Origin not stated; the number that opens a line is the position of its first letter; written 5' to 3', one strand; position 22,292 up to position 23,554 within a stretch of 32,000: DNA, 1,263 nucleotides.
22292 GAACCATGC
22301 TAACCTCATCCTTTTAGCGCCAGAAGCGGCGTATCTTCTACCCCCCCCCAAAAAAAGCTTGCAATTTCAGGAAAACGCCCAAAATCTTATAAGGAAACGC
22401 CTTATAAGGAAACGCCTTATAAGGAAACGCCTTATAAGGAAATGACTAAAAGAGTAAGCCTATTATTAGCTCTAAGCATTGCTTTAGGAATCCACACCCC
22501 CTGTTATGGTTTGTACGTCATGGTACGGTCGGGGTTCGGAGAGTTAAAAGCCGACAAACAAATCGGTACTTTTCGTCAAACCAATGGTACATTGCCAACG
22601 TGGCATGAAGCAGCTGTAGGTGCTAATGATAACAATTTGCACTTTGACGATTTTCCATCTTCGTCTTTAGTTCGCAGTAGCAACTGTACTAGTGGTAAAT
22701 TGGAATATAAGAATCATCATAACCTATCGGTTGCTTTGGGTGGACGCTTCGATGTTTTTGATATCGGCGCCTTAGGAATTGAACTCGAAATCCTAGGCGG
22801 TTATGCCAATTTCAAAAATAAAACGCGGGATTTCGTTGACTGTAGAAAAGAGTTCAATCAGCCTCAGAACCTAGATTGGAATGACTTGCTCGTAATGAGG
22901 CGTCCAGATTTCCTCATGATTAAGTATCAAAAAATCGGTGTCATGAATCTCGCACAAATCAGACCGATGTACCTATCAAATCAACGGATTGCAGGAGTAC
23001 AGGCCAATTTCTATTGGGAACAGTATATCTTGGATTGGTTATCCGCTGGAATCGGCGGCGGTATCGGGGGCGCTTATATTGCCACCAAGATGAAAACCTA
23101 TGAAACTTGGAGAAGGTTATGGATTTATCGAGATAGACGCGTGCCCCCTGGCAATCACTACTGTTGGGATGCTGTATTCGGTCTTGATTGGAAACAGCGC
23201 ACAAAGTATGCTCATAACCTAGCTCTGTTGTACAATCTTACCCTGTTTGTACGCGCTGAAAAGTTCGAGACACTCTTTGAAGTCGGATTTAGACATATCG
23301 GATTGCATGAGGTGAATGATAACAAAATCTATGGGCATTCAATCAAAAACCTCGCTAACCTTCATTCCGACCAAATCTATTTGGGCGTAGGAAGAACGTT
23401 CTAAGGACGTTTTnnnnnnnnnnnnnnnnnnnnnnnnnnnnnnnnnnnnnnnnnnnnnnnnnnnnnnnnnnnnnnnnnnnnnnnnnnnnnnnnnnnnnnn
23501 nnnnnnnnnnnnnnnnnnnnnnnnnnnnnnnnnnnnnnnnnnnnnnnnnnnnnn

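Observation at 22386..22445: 15-bp tandem repeat with an embedded 8-bp palindrome runs straight into the start codon of OMP paralog 1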

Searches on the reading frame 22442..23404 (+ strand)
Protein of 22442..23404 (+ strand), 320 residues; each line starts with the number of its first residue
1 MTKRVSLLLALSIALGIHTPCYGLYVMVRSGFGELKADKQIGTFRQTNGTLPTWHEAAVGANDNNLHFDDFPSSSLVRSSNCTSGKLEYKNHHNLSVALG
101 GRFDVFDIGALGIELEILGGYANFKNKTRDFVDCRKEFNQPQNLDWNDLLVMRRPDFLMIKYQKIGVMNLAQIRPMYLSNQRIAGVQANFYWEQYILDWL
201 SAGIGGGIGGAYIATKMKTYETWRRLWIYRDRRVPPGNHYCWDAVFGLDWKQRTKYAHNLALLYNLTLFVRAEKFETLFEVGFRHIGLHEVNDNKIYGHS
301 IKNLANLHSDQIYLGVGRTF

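Call 7: search_protein_families(library=pfam, proteins=[window:22442-23404:+], max_evalue=0.01)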
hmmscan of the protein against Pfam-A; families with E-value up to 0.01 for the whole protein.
window:22442-23404:+ (320 aa): 0 families

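Call 9: find_homologous_proteins(query=window:22442-23404:+)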
Query window:22442-23404:+ (320 aa): 60 proteins with E <= 0.001 among 1645 candidates.
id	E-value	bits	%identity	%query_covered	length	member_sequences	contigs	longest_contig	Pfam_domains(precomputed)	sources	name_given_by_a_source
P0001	1.3e-221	752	100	100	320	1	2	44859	-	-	-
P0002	6.2e-159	546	79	100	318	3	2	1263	-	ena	-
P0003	1.0e-138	480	72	100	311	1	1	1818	-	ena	-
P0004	3.1e-119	416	62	100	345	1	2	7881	-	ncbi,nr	ncbi:MAG: hypothetical protein MJ218_03920, partial [Opitutales bacterium]|nr:hypothetical protein [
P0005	5.6e-117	409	60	100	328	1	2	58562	-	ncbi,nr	ncbi:MAG: hypothetical protein MJ218_01430 [Opitutales bacterium]|nr:hypothetical protein [Opitutale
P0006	3.9e-103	363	58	97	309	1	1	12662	-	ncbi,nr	ncbi:MAG: hypothetical protein MJ218_03625 [Opitutales bacterium]|nr:hypothetical protein [Opitutale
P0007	2.1e-102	361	56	94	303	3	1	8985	-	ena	-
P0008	1.8e-99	351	55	100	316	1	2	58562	-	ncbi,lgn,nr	ncbi:MAG: hypothetical protein MJ218_01355 [Opitutales bacterium]|nr:hypothetical protein [Opitutale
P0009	1.3e-94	335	55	100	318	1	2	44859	-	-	-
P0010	6.9e-94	333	54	99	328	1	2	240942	-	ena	-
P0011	8.9e-90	319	53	100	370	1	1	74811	-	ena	-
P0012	1.9e-87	311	54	100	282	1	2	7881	-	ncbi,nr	ncbi:MAG: hypothetical protein MJ218_03905 [Opitutales bacterium]|nr:hypothetical protein [Opitutale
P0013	1.5e-84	302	53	100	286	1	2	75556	-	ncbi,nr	ncbi:MAG: hypothetical protein MJ218_01210 [Opitutales bacterium]|nr:hypothetical protein [Opitutale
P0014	5.5e-84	300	52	100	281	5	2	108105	-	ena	-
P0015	2.8e-83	298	53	100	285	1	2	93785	-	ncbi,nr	ncbi:MAG: hypothetical protein MJ218_00480 [Opitutales bacterium]|nr:hypothetical protein [Opitutale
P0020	3.4e-81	291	49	100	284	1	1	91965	-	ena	-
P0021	3.7e-81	291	52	100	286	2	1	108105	-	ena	-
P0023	2.1e-80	288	52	99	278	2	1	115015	-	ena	-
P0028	3.7e-79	284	50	100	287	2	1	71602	-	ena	-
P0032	8.4e-78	280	51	100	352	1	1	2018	-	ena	-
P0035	1.6e-76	276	50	100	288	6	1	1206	-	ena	-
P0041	3.8e-75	271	50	100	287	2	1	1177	-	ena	-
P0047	1.6e-67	246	50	92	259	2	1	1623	-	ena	-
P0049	1.1e-63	233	47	92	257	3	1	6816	-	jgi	-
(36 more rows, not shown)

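Call 11: find_encoding_contigs(protein=P0001, flank=3000, max_places=6)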
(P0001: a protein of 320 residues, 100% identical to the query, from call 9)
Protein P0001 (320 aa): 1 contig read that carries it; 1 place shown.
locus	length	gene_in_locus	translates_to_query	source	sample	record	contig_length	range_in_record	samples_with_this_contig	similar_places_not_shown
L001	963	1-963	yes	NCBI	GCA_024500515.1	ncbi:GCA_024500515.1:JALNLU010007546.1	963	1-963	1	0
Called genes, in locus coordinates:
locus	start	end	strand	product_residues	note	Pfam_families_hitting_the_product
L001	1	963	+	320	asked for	?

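Call 12: find_encoding_contigs(protein=P0032, flank=3000, max_places=6)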
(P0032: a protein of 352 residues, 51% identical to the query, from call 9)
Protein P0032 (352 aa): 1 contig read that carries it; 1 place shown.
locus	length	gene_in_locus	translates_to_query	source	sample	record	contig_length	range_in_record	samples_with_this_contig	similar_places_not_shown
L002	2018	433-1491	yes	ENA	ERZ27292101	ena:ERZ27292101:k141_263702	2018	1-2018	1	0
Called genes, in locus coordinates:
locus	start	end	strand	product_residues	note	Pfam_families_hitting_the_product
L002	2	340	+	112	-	?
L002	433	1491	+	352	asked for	-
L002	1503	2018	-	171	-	?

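Call 13: find_encoding_contigs(protein=P0004, flank=5000, max_places=6)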
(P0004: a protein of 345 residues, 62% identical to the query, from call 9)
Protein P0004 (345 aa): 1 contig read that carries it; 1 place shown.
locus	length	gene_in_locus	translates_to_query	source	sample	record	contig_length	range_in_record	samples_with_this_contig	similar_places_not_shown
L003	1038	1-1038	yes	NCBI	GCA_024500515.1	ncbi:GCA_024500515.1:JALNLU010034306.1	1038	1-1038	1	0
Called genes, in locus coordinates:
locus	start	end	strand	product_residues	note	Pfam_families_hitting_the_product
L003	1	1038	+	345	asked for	?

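Call 17: find_related_loci(query=A1, collection=genome_contigs, flank=1500)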
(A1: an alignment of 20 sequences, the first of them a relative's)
Query A1 (320 aa) in genome_contigs; peptide patterns used: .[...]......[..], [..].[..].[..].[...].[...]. (x = any residue, [..] = any of these).
18 stretches matched a pattern; 6 encode a relative of the query (tblastn E <= 1e-3); 6 distinct loci.
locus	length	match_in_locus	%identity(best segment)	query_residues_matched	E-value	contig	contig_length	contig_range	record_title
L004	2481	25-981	57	1-320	4e-111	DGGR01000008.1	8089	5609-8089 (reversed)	MAG TPA_asm: Verrucomicrobia bacterium UBA3869 UBA3869_contig_168681, whole genome shotgun sequence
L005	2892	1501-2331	50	1-313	8e-74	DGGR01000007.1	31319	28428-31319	MAG TPA_asm: Verrucomicrobia bacterium UBA3869 UBA3869_contig_91611, whole genome shotgun sequence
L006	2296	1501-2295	50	1-301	4e-71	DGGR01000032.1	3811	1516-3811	MAG TPA_asm: Verrucomicrobia bacterium UBA3869 UBA3869_contig_156604, whole genome shotgun sequence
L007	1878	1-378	59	185-320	4e-40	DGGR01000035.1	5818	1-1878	MAG TPA_asm: Verrucomicrobia bacterium UBA3869 UBA3869_contig_346799, whole genome shotgun sequence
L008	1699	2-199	71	255-320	1e-27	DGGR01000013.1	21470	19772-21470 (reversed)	MAG TPA_asm: Verrucomicrobia bacterium UBA3869 UBA3869_contig_46166, whole genome shotgun sequence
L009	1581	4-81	73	295-320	8e-9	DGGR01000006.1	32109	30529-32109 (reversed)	MAG TPA_asm: Verrucomicrobia bacterium UBA3869 UBA3869_contig_119630, whole genome shotgun sequence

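Call 22: find_related_loci(query=A1, collection=metagenome_contigs, flank=1000)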
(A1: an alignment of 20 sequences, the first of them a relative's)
Query A1 (320 aa) in metagenome_contigs; peptide patterns used: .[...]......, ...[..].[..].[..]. (x = any residue, [..] = any of these).
600 stretches matched a pattern, but none encodes a relative of the query by tblastn (E <= 1e-3).

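Call 26: find_encoding_contigs(protein=P0002, flank=2000, max_places=6)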
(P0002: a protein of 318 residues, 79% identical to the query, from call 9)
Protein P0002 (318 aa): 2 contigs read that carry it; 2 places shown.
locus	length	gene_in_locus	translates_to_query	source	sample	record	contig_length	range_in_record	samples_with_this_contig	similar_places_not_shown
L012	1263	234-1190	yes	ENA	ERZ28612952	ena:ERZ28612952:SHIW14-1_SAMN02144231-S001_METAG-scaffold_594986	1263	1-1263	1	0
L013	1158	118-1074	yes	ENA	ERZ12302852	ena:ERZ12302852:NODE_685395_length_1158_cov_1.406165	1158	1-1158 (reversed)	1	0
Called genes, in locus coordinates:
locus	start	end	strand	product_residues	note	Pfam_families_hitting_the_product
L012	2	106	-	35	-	?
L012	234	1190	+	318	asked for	-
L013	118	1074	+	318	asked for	-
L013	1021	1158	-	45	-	?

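Call 27: find_encoding_contigs(protein=P0003, flank=2000, max_places=6)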
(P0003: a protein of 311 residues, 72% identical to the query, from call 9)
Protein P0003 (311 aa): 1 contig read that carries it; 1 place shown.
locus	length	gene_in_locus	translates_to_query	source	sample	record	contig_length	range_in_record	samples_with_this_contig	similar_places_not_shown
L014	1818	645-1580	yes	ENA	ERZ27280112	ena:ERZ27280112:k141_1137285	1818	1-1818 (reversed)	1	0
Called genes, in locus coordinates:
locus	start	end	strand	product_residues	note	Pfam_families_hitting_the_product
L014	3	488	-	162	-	?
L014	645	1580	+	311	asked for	-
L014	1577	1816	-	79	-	?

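Call 33: find_encoding_contigs(protein=P0014, flank=10000, max_places=10)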
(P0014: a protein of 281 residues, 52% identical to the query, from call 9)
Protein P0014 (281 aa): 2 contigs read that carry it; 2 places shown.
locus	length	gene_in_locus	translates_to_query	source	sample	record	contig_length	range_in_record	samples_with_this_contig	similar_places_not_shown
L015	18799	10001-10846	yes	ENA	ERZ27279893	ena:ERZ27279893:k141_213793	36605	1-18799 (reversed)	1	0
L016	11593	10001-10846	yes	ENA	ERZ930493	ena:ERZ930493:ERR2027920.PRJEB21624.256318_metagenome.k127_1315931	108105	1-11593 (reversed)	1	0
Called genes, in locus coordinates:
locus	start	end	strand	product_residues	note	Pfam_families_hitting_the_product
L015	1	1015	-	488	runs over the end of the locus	PF01425:Amidase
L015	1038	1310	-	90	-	PF02686:GatC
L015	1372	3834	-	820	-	PF01588:tRNA_bind, PF03483:B3_4, PF03484:B5, PF17759:tRNA_synthFbeta, PF03147:FDX-ACB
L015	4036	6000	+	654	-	PF00012:HSP70, PF06723:MreB_Mbl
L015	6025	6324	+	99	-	PF00166:Cpn10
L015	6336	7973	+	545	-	PF00118:Cpn60_TCP1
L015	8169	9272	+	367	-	PF00318:Ribosomal_S2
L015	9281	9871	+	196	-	PF00889:EF_TS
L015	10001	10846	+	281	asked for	-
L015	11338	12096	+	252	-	PF04542:Sigma70_r2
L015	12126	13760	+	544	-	-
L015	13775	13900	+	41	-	-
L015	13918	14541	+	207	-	-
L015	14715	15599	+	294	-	PF23952:LRR_EndoS (faint), PF13855:LRR_8 (faint), PF00560:LRR_1 (faint), PF12799:LRR_4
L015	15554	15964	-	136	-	PF07963:N_methyl (weak)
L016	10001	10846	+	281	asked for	-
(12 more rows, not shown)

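Call 34: find_encoding_contigs(protein=P0012, flank=10000, max_places=6)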
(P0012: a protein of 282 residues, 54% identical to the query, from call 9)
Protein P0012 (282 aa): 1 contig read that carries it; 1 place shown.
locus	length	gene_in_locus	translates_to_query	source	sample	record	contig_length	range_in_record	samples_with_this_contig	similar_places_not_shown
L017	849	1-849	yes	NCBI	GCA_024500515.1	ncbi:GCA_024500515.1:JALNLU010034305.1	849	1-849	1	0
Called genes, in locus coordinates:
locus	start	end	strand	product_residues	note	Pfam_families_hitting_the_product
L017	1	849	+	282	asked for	?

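Call 39: find_encoding_contigs(protein=P0020, flank=10000, max_places=6)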
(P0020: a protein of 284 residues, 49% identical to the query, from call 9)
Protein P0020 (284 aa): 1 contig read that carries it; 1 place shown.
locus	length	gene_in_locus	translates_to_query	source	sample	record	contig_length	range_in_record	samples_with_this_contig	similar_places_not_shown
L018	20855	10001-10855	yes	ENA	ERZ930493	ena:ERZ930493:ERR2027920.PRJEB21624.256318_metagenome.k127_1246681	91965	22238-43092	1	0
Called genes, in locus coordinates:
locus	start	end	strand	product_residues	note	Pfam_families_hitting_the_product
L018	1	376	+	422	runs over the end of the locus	PF00483:NTP_transferase, PF25084:LbH_EIF2B (faint), PF24894:Hexapep_GlmU, PF25247:LbH_GLGC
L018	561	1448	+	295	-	PF02517:Rce1-like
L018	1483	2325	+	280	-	PF00119:ATP-synt_A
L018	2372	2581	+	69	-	PF00137:ATP-synt_C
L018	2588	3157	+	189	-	PF00430:ATP-synt_B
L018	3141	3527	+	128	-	PF00213:OSCP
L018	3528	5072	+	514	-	PF02874:ATP-synt_ab_N, PF00006:ATP-synt_ab, PF00306:ATP-synt_ab_C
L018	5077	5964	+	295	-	PF00231:ATP-synt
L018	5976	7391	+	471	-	PF02874:ATP-synt_ab_N, PF00006:ATP-synt_ab, PF22919:ATP-synt_VA_C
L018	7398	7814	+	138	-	PF02823:ATP-synt_DE_N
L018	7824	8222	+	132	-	PF13279:4HBT_2, PF03061:4HBT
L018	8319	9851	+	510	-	PF03219:TLC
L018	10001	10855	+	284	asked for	-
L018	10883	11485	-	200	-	PF00834:Ribul_P_3_epim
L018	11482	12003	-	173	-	PF04390:LptE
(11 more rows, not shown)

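Call 40: find_encoding_contigs(protein=P0010, flank=10000, max_places=6)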
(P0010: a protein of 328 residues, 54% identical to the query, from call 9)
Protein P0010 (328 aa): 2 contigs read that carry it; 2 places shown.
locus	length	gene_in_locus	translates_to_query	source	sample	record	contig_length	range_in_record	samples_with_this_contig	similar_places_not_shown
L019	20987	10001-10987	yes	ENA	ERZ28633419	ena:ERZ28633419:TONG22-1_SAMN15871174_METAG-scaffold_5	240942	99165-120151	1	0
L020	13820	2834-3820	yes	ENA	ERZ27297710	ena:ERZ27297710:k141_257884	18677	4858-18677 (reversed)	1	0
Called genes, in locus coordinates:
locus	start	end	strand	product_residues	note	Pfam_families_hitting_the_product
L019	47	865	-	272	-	PF00106:adh_short, PF08659:KR, PF13561:adh_short_C2, PF23441:SDR (weak)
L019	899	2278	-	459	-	PF07399:Na_H_antiport_3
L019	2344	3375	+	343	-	PF04055:Radical_SAM (weak)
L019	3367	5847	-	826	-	PF01751:Toprim (weak), PF01131:Topoisom_bac, PF13342:Toprim_Crpt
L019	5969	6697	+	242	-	PF05050:Methyltransf_21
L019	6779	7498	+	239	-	PF05050:Methyltransf_21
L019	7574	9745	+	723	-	PF03030:H_PPase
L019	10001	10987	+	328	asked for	-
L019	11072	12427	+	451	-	PF03721:UDPG_MGDP_dh_N, PF00984:UDPG_MGDP_dh, PF03720:UDPG_MGDP_dh_C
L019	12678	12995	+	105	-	-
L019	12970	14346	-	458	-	PF00890:FAD_binding_2 (weak), PF01266:DAO (faint), PF01593:Amino_oxidase, PF12831:FAD_oxidored, PF13450:NAD_binding_8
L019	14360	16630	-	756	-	-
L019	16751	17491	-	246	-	-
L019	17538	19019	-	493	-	PF00884:Sulfatase (weak)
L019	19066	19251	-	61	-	-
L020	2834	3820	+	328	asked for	-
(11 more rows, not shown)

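Call 53: predict_structure(alignment_id=A1)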
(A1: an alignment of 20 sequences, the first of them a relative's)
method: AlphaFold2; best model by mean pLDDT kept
length: 320 residues; sequences in the alignment: 20
mean_pLDDT: 83.0   pTM: 0.77
mean pLDDT of the five models: 83.0, 82.8, 82.0, 78.8, 77.0
residues with pLDDT >= 90: 158; 70-90: 102; 50-70: 42; < 50: 18
segments of 3 or more residues with pLDDT < 50: 11-21
pLDDT, mean of each block of 10 residues (from residue 1): 50 42 82 91 90 64 63 89 88 93 81 94 85 78 53 90 87 93 96 89 96 95 81 63 72 94 96 89 96 90 93 92
secondary structure, 60 per line:
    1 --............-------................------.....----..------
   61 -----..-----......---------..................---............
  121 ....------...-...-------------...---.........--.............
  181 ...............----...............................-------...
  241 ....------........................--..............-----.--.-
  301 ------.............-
elements in order: H3-14 E22-37 E44-48 E73-78 E88-105 E109-124 E131-133 E151-153 E157-165 E168-195 E200-230 E238-244 E251-274 E277-290 E307-319

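Call 59: fold_search(model_id=the predicted structure, library=pdb)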
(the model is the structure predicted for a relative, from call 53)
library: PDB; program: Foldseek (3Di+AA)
matches with E <= 10: 770; with E <= 0.001: 26
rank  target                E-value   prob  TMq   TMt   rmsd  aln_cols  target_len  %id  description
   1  9a2m_MODEL_1_A        1.7e-05  1.00  0.32  0.30  11.9       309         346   11  Model of E. coli OmpA by in-cell photo-crosslinking MS and deep learning (released 2023-02-24)
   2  3dwo                  3.2e-05  0.97  0.22  0.17  25.7       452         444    9  Crystal structure of a Pseudomonas aeruginosa FadL homologue (released 2008-12-16)
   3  9fzd_A                3.4e-05  1.00  0.36  0.59   9.2       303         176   12  Structure of OmpA-long in complex with nanobody Nb39 (released 2024-07-17)
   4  9nh2_A                3.9e-05  1.00  0.37  0.50  10.4       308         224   10  In situ cryo-EM structure of porin III of the Legionella Dot/Icm T4SS machine (released 2025-09-17)
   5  9fzc_A                9.0e-05  1.00  0.33  0.55  11.8       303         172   13  Structure of OmpA-short in complex with nanobody Nb01 (released 2024-07-17)
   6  1p4t                  3.0e-04  1.00  0.36  0.69  10.7       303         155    7  Crystal structure of Neisserial surface protein A (NspA) (released 2003-07-22)
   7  2r88_A                3.0e-04  0.80  0.20  0.19  23.6       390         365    9  Crystal structure of the long-chain fatty acid transporter FadL mutant delta S3 kink (released 2008-09-23)
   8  2r8a_A                3.2e-04  0.90  0.21  0.20  25.8       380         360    8  Crystal structure of the long-chain fatty acid transporter FadL mutant delta N8 (released 2008-09-23)
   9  2r4o_A                3.2e-04  0.66  0.18  0.16  25.6       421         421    7  Crystal structure of the long-chain fatty acid transporter FadL mutant delta NPA (released 2008-09-16)
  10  9nh1_A                3.5e-04  0.80  0.18  0.21  28.4       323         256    7  In situ cryo-EM structure of porin I of the Legionella Dot/Icm T4SS machine (released 2025-09-17)
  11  1t16_A                3.7e-04  0.84  0.21  0.18  25.7       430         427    6  Crystal structure of the bacterial fatty acid transporter FadL from Escherichia coli (released 2004-06-15)
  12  3dwn_A                3.9e-04  0.72  0.19  0.16  25.6       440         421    7  Crystal structure of the long-chain fatty acid transporter FadL mutant A77E/S100R (released 2008-12-16)
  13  2n2l_MODEL_1_A        4.3e-04  1.00  0.20  0.37  15.2       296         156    9  NMR structure of yersinia pestis ail (attachment invasion locus) in decylphosphocholine micelles calculated wi (released 2015-07-22)
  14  9nh1_C                4.3e-04  0.97  0.26  0.30  24.2       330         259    9  In situ cryo-EM structure of porin I of the Legionella Dot/Icm T4SS machine (released 2025-09-17)
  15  9nh1_B                4.5e-04  0.96  0.24  0.28  25.1       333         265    9  In situ cryo-EM structure of porin I of the Legionella Dot/Icm T4SS machine (released 2025-09-17)
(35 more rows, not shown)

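Call 71: list_cluster_members(proteins=[P0014, P0035, P0002, P0007, P0049, P0047, P0021, P0023, P0028, P0041])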
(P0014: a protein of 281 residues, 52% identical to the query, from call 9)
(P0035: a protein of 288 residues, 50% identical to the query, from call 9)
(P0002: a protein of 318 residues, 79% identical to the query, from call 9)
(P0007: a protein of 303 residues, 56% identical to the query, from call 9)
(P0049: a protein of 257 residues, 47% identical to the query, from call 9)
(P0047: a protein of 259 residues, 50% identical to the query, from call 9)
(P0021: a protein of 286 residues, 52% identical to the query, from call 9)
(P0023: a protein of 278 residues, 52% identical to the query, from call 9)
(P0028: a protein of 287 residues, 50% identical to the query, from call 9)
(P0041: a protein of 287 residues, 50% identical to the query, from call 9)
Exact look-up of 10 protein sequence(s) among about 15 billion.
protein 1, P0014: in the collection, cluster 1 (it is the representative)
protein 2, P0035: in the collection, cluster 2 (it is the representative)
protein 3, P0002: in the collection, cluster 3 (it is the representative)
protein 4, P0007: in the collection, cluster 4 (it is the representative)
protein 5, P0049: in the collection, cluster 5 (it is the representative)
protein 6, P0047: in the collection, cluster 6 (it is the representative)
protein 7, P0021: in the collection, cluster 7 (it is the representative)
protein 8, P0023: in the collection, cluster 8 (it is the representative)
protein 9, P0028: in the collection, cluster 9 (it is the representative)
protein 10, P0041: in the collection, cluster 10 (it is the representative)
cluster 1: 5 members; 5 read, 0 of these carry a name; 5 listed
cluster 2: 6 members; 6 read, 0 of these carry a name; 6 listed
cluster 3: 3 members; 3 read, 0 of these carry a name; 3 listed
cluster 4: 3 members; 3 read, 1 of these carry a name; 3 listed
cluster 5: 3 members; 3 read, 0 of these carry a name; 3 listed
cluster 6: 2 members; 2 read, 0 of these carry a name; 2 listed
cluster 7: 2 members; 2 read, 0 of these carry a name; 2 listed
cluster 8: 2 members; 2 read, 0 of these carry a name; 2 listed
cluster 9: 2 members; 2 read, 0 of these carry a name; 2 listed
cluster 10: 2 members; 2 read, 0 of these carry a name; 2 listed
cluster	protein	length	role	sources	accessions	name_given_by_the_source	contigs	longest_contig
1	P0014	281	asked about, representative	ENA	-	-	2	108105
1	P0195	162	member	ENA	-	-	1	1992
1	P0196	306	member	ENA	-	-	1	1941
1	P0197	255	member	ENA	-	-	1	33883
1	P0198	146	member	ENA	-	-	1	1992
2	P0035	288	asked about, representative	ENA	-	-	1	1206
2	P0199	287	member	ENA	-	-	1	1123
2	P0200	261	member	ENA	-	-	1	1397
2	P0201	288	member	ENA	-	-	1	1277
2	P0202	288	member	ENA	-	-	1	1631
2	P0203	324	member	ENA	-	-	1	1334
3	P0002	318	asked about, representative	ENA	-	-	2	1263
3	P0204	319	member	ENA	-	-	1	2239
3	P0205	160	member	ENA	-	-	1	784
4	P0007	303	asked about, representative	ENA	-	-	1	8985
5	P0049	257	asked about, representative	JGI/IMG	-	-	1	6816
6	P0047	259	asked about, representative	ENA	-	-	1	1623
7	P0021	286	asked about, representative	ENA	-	-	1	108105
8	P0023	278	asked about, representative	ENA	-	-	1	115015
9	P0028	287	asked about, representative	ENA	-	-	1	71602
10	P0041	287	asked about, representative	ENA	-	-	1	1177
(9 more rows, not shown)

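Call 73: find_encoding_contigs(protein=P0196, flank=2000, max_places=4)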
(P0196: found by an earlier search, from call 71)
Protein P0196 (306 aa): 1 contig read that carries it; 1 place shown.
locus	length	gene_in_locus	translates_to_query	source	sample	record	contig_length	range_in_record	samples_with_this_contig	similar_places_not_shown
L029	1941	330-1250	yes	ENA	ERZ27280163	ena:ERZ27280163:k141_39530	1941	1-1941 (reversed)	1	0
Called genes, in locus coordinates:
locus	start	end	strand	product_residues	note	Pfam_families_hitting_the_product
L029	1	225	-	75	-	?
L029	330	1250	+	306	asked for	-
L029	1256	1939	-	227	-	?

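Call 82: search_solved_structures(query=A1, max_evalue=1)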
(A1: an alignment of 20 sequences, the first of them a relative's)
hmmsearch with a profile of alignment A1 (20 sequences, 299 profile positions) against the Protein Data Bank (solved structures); distinct sequences matched with E-value up to 1: 0.
